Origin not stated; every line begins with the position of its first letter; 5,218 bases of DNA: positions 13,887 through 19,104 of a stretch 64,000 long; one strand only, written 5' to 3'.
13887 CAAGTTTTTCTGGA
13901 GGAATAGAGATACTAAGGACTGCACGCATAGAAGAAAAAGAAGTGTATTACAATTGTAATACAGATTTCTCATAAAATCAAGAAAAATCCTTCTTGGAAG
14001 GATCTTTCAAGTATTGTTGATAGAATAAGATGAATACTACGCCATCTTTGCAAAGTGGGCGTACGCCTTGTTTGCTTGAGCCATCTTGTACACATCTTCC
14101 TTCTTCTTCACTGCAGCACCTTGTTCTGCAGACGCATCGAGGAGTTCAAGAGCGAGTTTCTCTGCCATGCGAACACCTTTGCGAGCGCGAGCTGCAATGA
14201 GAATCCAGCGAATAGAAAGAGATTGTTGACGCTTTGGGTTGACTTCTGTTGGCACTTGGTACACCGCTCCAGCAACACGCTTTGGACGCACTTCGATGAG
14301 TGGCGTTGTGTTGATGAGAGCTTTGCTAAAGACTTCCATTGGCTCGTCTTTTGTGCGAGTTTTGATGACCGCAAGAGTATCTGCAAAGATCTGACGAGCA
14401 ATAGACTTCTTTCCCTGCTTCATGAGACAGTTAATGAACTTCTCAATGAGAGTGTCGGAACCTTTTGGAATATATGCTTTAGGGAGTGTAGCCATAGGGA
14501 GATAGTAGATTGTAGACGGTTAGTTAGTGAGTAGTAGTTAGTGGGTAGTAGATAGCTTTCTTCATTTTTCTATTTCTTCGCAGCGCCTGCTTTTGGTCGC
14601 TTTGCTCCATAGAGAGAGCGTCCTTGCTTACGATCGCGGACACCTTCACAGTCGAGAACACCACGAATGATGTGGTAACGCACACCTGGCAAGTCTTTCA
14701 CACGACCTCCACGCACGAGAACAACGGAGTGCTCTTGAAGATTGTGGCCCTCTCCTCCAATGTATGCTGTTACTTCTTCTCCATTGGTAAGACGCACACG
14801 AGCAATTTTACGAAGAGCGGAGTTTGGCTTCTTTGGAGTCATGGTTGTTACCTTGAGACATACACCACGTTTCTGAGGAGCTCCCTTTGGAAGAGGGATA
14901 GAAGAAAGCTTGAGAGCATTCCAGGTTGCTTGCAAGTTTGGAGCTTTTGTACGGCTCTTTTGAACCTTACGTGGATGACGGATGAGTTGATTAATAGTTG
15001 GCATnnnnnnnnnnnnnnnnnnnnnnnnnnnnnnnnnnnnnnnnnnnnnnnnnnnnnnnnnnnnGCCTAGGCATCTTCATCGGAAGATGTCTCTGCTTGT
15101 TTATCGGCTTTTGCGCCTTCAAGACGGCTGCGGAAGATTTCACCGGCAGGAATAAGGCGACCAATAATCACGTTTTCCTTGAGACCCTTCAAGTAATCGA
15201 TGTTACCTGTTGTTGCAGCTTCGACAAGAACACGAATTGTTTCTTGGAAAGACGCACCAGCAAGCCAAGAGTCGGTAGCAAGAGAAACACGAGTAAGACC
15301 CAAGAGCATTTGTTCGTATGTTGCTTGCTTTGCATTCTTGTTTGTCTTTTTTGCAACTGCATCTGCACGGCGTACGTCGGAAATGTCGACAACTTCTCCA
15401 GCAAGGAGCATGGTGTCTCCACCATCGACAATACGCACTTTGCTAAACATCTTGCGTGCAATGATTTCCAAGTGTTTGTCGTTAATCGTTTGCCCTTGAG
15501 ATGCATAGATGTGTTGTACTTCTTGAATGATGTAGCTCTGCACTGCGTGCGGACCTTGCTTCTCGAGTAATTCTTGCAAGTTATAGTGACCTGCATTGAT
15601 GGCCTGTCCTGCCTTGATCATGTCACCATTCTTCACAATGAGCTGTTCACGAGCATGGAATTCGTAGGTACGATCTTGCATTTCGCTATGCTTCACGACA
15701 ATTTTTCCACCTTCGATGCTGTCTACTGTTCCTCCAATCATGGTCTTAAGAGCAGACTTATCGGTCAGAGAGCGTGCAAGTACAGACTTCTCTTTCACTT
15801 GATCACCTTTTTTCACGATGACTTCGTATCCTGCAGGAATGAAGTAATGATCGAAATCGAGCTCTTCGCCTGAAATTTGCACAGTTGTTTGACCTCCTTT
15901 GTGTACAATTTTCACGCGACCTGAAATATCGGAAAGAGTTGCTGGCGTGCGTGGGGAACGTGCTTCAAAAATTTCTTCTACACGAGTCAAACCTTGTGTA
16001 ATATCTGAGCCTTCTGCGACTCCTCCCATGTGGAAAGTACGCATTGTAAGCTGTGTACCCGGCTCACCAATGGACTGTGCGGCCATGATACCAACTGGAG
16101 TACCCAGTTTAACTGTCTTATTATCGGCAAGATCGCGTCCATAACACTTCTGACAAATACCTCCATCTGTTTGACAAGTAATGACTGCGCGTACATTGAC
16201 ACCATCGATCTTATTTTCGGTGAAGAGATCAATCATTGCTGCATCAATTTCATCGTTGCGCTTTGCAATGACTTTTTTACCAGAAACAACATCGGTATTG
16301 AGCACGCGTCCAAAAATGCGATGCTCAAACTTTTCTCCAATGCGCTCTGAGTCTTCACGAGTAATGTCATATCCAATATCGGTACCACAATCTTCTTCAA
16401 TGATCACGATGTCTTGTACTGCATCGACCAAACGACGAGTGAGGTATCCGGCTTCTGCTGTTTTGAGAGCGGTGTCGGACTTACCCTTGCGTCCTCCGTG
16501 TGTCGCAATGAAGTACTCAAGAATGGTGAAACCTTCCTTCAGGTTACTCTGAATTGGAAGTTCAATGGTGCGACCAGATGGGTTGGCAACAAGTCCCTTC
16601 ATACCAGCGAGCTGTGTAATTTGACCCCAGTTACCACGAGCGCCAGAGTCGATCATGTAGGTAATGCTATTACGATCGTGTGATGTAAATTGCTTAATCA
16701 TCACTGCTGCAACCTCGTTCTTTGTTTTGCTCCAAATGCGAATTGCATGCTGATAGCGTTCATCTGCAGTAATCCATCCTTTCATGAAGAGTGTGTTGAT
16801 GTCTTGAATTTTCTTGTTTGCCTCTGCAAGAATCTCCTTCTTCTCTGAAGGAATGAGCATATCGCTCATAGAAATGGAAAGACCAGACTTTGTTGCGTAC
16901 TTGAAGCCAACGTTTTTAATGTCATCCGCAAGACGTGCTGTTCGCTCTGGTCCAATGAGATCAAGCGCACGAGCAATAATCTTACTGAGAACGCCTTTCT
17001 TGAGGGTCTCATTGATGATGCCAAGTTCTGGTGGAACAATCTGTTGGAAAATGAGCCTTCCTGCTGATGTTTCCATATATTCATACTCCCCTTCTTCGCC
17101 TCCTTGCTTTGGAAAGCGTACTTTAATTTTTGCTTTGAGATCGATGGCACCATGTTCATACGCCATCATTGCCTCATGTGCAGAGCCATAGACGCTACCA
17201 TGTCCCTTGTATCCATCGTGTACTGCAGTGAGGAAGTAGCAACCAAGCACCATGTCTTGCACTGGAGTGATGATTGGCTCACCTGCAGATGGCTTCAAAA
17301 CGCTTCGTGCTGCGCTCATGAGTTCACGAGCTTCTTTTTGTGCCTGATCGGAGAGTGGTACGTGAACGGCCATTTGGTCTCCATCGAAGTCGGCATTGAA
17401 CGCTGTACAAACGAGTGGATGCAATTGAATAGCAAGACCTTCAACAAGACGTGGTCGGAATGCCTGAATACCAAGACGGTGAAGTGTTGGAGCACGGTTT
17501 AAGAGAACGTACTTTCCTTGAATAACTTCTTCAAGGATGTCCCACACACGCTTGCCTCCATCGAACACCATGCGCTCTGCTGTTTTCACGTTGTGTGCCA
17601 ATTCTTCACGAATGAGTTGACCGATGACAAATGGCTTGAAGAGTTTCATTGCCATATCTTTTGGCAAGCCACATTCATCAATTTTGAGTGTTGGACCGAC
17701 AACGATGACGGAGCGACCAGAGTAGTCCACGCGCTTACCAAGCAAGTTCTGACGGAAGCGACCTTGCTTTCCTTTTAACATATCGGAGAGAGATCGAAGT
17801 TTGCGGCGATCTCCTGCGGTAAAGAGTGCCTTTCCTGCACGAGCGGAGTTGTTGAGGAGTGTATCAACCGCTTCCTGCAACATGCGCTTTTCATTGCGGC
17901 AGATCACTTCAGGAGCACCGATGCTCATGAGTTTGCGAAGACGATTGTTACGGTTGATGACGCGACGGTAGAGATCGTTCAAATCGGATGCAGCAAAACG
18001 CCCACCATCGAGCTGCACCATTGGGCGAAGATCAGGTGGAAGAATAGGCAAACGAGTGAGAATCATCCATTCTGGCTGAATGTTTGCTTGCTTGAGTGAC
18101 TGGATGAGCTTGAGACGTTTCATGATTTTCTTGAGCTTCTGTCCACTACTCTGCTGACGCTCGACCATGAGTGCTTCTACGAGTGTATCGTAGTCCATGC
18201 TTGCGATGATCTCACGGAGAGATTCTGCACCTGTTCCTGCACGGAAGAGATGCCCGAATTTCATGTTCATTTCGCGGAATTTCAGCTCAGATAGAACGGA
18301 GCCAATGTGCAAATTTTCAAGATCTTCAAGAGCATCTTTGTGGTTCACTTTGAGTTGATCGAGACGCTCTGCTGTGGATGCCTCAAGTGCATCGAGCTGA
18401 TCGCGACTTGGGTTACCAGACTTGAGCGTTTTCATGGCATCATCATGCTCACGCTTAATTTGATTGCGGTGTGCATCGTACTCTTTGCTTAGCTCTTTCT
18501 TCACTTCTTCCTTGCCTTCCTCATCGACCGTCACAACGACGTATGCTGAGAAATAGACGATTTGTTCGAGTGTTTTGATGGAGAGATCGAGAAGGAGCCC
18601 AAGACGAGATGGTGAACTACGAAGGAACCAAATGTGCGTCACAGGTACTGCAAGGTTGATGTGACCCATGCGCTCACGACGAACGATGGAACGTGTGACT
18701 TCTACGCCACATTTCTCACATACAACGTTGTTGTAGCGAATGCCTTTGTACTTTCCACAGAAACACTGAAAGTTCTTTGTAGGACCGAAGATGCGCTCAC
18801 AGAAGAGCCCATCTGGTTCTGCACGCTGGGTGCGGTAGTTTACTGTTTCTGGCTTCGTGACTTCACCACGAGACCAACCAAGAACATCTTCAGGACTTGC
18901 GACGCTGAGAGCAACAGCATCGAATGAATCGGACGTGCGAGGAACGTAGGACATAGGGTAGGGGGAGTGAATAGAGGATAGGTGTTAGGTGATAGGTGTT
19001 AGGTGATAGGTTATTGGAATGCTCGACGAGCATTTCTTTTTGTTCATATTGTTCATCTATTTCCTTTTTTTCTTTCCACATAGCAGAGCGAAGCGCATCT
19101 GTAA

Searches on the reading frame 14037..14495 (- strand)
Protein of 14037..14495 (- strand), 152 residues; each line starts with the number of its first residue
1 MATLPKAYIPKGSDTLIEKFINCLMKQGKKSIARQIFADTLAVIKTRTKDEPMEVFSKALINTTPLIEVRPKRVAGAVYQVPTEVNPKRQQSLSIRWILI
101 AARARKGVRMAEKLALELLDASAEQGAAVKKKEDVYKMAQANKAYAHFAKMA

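Call 9: search_protein_families(library=pfam, proteins=[window:14037-14495:-])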
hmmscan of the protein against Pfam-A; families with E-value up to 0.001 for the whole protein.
window:14037-14495:- (152 aa): 1 family
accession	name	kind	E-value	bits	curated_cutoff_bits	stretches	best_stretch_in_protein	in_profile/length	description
PF00177.27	Ribosomal_S7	-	5.1e-52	175.8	24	1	11-143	16-148/148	Ribosomal protein S7p/S5e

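Call 39: find_encoding_contigs(protein=window:14037-14495:-, flank=10000, max_places=10)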
Protein window:14037-14495:- (152 aa): 2 contigs read that carry it; 1 place shown.
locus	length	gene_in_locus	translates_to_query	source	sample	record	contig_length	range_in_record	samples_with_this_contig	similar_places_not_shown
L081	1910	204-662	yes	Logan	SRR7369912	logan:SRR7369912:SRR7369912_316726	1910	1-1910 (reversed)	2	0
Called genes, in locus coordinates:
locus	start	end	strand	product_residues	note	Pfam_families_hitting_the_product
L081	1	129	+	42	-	?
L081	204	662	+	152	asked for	PF00177:Ribosomal_S7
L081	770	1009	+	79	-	-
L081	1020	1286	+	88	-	PF15738:YafQ_toxin (weak)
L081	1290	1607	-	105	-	-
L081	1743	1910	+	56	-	?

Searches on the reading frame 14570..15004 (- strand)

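Call 9: search_protein_families(library=pfam, proteins=[window:14570-15004:-])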
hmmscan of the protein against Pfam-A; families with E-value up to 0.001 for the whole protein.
window:14570-15004:- (144 aa): 1 family
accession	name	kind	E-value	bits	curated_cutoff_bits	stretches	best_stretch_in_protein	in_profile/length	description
PF00164.32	Ribosom_S12_S23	-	9.8e-39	131.9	22.3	1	40-138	9-109/110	Ribosomal protein S12/S23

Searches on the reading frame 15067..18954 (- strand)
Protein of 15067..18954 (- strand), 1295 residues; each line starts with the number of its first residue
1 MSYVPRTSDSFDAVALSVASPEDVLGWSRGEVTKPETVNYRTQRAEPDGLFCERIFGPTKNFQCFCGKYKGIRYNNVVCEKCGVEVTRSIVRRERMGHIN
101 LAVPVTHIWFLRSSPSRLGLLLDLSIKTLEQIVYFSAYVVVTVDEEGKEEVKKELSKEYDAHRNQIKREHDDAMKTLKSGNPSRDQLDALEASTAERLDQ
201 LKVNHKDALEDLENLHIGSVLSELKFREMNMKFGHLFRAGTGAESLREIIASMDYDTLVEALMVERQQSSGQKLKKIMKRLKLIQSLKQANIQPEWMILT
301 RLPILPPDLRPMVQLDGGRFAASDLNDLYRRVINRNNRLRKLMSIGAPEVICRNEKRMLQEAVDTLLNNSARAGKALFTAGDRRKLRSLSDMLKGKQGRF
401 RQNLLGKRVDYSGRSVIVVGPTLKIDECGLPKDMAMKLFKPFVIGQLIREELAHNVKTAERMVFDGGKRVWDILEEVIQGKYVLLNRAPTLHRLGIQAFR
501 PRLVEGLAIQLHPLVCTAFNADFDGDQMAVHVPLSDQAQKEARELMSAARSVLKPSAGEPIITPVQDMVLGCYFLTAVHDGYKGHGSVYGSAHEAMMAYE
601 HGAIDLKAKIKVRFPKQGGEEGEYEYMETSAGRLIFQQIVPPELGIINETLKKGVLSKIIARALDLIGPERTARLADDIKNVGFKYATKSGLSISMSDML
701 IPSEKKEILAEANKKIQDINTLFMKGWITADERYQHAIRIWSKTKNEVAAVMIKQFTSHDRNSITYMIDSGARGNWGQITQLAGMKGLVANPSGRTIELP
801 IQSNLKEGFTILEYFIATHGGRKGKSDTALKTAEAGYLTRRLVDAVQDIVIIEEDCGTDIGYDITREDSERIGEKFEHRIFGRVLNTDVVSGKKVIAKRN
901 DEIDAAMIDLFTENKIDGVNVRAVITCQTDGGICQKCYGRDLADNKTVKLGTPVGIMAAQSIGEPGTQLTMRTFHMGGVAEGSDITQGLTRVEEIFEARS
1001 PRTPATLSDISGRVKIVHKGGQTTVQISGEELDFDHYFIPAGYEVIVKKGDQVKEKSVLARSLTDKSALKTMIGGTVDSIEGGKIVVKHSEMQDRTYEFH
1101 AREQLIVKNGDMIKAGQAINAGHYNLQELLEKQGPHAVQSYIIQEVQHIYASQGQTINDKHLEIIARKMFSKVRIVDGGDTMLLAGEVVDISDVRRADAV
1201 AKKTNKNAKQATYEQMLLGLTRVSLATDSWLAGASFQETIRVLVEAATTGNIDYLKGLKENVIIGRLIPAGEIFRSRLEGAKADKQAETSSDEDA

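Call 9: search_protein_families(library=pfam, proteins=[window:15067-18954:-])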
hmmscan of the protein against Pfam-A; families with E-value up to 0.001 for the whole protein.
window:15067-18954:- (1295 aa): 6 families
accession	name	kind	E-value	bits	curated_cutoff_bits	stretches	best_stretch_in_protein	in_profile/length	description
PF04997.17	RNA_pol_Rpb1_1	-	3.2e-77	260.4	39.7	1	10-404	3-312/312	RNA polymerase Rpb1, domain 1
PF04998.22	RNA_pol_Rpb1_5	-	2.6e-57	194.8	28.5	1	808-1181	1-257/267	RNA polymerase Rpb1, domain 5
PF00623.25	RNA_pol_Rpb1_2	-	3e-42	145.2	25.3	2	473-547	91-165/166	RNA polymerase Rpb1, domain 2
PF04983.23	RNA_pol_Rpb1_3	-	7.4e-26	91.4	28.9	1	552-699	2-162/162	RNA polymerase Rpb1, domain 3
PF05000.22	RNA_pol_Rpb1_4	-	3e-14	53.3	24.8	1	728-796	1-82/107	RNA polymerase Rpb1, domain 4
PF01333.25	Apocytochr_F_C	-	0.00017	22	30.4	0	1012-1060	11-61/118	Apocytochrome F, C-terminal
